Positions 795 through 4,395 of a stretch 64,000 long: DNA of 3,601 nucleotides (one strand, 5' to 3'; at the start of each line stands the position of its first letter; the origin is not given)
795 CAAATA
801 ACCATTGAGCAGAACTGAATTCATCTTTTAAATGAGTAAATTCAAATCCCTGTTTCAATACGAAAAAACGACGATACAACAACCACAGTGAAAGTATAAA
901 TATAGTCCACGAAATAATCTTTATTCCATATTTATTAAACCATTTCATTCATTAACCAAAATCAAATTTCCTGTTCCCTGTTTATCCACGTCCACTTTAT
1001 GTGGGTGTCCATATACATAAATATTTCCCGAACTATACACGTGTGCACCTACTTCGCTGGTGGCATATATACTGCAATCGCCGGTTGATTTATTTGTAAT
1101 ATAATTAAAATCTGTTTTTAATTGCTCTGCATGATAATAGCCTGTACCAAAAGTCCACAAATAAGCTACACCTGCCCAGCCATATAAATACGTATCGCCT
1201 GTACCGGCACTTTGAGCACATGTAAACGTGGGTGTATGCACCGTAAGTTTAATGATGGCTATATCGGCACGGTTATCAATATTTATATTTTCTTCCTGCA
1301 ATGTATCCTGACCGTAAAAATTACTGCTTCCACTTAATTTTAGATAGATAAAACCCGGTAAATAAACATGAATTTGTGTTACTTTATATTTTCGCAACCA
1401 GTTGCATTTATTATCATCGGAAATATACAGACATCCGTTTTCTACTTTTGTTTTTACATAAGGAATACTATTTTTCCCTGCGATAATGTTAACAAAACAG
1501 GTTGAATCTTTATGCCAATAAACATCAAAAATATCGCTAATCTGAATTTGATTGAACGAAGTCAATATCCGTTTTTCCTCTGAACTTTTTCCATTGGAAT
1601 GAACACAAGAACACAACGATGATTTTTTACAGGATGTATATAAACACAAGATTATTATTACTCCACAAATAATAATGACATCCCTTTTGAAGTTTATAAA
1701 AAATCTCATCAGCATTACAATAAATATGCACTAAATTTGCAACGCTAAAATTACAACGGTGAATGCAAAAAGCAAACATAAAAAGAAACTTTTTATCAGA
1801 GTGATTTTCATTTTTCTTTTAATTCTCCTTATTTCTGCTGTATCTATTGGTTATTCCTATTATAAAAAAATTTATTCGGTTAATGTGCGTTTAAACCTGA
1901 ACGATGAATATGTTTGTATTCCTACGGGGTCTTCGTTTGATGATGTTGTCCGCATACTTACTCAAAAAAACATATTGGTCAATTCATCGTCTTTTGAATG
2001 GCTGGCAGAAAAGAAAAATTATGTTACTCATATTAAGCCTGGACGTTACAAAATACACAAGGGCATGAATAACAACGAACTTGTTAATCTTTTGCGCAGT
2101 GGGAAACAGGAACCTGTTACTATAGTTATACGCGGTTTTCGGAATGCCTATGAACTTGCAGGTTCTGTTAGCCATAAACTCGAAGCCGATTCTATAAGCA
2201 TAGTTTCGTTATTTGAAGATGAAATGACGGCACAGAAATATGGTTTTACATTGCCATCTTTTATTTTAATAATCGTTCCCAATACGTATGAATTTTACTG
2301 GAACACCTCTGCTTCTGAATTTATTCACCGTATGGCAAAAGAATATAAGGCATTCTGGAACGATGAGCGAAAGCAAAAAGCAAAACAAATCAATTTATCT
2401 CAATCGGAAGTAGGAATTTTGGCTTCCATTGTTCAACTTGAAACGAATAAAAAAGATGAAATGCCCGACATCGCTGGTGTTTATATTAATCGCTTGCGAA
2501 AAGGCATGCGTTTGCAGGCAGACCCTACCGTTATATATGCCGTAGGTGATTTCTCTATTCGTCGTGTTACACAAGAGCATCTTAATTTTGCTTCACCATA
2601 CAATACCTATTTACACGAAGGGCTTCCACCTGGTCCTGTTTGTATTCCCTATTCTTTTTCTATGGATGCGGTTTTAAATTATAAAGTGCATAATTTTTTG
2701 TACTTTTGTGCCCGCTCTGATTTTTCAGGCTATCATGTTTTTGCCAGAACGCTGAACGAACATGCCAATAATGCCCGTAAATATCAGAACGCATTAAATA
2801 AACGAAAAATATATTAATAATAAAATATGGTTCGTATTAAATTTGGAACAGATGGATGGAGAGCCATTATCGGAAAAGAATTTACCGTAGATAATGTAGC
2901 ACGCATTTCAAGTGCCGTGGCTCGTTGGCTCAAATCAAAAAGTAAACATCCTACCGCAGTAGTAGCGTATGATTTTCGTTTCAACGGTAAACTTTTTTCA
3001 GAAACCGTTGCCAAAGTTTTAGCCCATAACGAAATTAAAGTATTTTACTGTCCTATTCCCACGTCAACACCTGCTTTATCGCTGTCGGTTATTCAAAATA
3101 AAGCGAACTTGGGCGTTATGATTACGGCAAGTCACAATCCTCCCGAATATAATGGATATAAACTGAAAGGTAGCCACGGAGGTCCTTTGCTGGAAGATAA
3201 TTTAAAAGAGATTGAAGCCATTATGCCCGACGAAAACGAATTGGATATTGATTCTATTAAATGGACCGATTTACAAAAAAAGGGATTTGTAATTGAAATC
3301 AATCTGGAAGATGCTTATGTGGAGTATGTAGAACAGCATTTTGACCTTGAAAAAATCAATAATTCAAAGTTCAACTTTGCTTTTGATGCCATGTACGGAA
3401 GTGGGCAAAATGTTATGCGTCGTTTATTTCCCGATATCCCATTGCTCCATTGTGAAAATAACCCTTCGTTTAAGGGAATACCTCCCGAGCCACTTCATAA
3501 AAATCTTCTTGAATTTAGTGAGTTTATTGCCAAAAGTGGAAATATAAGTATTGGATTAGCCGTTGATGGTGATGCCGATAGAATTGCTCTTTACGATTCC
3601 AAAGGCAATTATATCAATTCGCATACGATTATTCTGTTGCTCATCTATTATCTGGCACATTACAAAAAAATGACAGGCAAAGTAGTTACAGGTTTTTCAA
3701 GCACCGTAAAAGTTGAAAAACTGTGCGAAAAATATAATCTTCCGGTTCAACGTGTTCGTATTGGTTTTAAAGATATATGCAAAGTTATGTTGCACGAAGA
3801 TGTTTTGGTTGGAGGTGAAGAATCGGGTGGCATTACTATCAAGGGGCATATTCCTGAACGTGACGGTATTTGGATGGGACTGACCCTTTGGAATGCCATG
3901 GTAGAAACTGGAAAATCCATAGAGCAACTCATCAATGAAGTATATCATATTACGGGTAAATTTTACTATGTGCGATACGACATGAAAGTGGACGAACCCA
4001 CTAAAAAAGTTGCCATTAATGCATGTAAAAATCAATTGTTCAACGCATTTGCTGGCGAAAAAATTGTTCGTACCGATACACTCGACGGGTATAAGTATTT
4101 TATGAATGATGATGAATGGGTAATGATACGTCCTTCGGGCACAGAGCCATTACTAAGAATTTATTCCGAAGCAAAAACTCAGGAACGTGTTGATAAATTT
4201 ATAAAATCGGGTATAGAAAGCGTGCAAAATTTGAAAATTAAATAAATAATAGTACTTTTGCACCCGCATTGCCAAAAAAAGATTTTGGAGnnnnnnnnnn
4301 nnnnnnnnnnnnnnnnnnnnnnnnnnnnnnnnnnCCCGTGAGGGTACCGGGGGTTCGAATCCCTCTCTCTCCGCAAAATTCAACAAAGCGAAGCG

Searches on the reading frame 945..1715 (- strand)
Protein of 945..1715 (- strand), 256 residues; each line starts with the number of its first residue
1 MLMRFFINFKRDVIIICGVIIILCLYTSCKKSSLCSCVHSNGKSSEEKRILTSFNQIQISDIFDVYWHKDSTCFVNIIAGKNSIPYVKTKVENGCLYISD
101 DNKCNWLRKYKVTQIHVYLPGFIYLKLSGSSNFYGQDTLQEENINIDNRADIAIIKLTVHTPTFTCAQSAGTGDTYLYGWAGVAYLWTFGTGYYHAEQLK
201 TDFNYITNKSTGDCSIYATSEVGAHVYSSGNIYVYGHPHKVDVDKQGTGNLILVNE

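Call 98: find_encoding_contigs(protein=window:945-1715:-, flank=10000, max_places=3)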
Protein window:945-1715:- (256 aa): no gene with exactly this product is on record in the collection.

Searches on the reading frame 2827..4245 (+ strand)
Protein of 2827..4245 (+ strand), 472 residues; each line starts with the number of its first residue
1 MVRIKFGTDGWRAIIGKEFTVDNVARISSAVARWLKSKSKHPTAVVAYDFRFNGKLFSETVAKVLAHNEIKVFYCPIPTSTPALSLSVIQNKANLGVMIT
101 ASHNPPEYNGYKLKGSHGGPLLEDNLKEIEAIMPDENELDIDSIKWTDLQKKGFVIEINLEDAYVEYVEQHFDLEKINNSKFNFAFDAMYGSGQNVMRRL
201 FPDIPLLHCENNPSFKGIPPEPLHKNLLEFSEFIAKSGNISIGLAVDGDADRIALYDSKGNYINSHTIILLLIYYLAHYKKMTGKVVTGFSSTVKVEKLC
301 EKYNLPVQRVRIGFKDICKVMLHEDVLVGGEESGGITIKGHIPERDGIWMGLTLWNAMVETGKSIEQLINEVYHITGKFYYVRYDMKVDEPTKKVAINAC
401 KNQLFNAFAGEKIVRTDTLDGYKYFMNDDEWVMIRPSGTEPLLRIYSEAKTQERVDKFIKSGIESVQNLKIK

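Call 100: find_encoding_contigs(protein=window:2827-4245:+, flank=10000, max_places=3)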
Protein window:2827-4245:+ (472 aa): 2 contigs read that carry it; 1 place shown.
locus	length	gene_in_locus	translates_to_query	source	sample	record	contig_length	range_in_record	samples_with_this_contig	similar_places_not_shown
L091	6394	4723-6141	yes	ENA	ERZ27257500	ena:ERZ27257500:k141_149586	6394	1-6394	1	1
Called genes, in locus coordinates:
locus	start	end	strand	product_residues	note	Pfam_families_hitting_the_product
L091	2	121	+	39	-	?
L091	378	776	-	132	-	PF02082:Rrf2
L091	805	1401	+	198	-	PF02659:Mntp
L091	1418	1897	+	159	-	PF03061:4HBT (weak)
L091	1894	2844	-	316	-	PF03706:LPG_synthase_TM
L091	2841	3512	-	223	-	PF10988:DUF2807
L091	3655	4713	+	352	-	PF02618:YceG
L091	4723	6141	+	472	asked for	PF02878:PGM_PMM_I, PF02879:PGM_PMM_II, PF02880:PGM_PMM_III, PF00408:PGM_PMM_IV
